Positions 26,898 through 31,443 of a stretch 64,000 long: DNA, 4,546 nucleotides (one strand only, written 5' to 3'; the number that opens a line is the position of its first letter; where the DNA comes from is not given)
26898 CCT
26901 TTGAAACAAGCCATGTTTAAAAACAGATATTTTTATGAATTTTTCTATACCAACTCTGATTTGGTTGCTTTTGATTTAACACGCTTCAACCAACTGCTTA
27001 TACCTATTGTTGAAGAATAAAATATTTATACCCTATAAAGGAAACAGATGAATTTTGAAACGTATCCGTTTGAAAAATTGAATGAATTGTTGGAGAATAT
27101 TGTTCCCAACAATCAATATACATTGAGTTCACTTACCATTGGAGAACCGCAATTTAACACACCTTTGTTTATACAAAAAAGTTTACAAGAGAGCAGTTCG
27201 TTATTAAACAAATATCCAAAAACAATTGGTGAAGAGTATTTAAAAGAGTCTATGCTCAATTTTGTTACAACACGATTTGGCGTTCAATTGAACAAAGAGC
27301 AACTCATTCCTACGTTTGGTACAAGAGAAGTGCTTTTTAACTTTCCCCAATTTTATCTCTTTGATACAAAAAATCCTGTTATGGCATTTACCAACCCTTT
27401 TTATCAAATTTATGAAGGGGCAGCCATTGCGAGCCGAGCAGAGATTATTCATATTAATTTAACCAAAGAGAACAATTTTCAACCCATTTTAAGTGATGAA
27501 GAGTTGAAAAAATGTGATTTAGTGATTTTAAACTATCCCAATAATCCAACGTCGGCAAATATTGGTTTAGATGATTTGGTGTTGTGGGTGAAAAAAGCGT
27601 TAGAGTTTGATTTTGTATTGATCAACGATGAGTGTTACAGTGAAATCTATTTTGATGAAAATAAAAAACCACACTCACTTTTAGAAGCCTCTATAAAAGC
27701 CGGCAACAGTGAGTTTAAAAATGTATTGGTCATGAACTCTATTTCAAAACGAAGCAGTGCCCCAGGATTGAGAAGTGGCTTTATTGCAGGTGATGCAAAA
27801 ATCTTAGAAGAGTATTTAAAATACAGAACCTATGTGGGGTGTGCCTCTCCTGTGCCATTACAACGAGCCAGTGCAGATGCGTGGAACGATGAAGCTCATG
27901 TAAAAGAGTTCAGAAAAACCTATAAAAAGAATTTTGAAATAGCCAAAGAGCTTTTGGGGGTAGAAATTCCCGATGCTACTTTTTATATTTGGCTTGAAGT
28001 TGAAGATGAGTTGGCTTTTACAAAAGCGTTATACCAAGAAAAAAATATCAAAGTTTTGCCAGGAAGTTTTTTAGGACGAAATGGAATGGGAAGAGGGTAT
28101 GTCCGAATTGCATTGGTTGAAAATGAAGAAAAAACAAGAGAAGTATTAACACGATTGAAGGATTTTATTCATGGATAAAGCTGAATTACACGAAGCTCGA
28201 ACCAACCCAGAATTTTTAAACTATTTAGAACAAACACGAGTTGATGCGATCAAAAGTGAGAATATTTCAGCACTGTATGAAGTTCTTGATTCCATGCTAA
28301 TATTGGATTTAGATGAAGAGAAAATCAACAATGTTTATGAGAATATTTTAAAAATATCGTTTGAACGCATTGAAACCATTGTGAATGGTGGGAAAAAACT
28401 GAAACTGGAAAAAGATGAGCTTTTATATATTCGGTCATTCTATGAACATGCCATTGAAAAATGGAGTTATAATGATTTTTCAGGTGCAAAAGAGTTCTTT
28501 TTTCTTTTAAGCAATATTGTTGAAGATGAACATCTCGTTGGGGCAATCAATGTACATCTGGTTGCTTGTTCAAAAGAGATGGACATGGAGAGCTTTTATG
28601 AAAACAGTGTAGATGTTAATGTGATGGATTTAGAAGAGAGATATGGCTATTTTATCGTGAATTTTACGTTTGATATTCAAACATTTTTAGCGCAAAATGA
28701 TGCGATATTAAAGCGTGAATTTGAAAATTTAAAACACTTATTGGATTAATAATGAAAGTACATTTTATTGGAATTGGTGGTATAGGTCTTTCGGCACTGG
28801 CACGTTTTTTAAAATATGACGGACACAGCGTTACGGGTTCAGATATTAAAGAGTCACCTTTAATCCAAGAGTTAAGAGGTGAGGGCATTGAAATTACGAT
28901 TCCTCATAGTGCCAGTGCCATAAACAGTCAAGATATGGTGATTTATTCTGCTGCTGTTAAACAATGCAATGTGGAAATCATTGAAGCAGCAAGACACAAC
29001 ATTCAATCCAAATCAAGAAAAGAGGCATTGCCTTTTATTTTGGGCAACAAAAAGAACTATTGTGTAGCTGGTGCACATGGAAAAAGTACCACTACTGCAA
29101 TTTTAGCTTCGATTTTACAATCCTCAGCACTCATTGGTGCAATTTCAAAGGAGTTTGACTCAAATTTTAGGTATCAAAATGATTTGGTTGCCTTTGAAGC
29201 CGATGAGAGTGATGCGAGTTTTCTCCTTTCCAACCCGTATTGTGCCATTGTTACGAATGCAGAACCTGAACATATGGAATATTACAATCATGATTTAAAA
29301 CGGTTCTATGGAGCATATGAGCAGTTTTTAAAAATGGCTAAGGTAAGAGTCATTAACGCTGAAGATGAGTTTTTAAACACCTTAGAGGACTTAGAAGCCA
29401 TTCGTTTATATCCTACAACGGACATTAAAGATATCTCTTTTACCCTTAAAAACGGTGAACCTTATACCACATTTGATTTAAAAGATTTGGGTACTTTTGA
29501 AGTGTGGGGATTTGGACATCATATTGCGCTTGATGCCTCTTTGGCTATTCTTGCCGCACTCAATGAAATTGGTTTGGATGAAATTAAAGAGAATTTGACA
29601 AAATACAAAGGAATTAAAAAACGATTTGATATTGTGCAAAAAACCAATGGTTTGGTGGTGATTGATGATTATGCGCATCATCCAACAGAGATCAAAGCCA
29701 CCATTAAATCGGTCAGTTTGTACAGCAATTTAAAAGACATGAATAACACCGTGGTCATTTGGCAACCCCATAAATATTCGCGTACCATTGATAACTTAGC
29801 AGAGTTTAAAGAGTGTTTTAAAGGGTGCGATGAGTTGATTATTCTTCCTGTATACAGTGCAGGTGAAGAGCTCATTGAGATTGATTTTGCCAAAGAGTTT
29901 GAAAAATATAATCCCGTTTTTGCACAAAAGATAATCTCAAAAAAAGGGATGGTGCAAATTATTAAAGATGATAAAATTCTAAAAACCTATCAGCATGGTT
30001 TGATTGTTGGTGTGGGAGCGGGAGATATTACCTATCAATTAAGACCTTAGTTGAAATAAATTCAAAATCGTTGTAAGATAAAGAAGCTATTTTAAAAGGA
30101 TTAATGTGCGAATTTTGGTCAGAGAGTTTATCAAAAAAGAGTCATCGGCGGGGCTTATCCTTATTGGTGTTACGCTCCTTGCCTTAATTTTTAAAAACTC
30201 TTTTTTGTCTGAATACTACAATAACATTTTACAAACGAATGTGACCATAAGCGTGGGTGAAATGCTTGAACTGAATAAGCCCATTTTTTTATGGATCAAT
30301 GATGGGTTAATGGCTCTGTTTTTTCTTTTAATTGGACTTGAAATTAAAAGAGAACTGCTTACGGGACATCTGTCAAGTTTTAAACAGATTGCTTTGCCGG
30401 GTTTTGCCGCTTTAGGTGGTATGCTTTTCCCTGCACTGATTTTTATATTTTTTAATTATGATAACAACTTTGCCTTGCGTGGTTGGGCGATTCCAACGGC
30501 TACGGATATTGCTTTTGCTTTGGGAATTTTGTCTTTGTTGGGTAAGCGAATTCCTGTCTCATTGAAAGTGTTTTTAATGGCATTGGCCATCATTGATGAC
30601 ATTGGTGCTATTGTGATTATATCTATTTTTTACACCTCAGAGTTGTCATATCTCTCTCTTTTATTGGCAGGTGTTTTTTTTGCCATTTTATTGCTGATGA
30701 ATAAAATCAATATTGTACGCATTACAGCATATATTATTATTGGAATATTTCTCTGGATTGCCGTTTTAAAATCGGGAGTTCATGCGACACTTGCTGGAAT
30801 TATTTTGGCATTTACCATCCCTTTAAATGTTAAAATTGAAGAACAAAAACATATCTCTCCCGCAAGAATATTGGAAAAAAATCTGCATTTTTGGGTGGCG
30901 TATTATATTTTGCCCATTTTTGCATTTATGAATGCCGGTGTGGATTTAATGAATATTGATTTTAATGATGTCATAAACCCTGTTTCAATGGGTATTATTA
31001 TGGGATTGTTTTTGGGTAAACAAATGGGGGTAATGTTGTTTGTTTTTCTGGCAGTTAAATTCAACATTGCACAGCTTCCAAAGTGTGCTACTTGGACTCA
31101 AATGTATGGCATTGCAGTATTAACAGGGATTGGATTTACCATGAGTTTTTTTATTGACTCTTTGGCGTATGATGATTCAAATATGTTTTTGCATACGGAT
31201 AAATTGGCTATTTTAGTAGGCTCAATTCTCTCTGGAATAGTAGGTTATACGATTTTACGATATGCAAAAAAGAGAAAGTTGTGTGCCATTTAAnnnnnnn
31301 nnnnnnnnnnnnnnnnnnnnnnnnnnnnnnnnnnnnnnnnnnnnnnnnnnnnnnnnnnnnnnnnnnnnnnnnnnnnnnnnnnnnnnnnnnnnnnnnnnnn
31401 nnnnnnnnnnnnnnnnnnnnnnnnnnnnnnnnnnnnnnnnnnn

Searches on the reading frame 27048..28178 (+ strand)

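Call 7: search_protein_families(library=pfam, proteins=[window:27048-28178:+], max_evalue=0.01)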
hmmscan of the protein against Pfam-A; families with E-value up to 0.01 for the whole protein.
window:27048-28178:+ (376 aa): 1 family
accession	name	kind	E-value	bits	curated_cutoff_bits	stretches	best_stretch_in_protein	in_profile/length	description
PF00155.27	Aminotran_1_2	-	1.4e-36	126.9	19.7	1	28-370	5-361/361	Aminotransferase class I and II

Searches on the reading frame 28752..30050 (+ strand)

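Call 7: search_protein_families(library=pfam, proteins=[window:28752-30050:+], max_evalue=0.01)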
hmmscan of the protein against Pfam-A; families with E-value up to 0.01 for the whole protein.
window:28752-30050:+ (432 aa): 3 families
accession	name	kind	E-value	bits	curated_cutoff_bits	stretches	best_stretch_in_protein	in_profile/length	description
PF01225.30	Mur_ligase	-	3.6e-22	79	21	1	2-96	1-90/95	Mur ligase family, catalytic domain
PF02875.26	Mur_ligase_C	-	1.2e-10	42.8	28.4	1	291-366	2-76/127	Mur ligase, glutamate ligase domain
PF08245.18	Mur_ligase_M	-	1.7e-07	31.8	24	1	105-212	1-132/200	Mur ligase middle domain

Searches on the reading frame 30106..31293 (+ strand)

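Call 6: search_protein_families(library=pfam, proteins=[window:30106-31293:+], max_evalue=0.01)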
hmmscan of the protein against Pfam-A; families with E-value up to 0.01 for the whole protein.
window:30106-31293:+ (395 aa): 1 family
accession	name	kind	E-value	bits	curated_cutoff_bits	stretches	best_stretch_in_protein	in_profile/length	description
PF06965.17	Na_H_antiport_1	-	3e-145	484.3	23.5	1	7-384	2-374/374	Na+/H+ antiporter 1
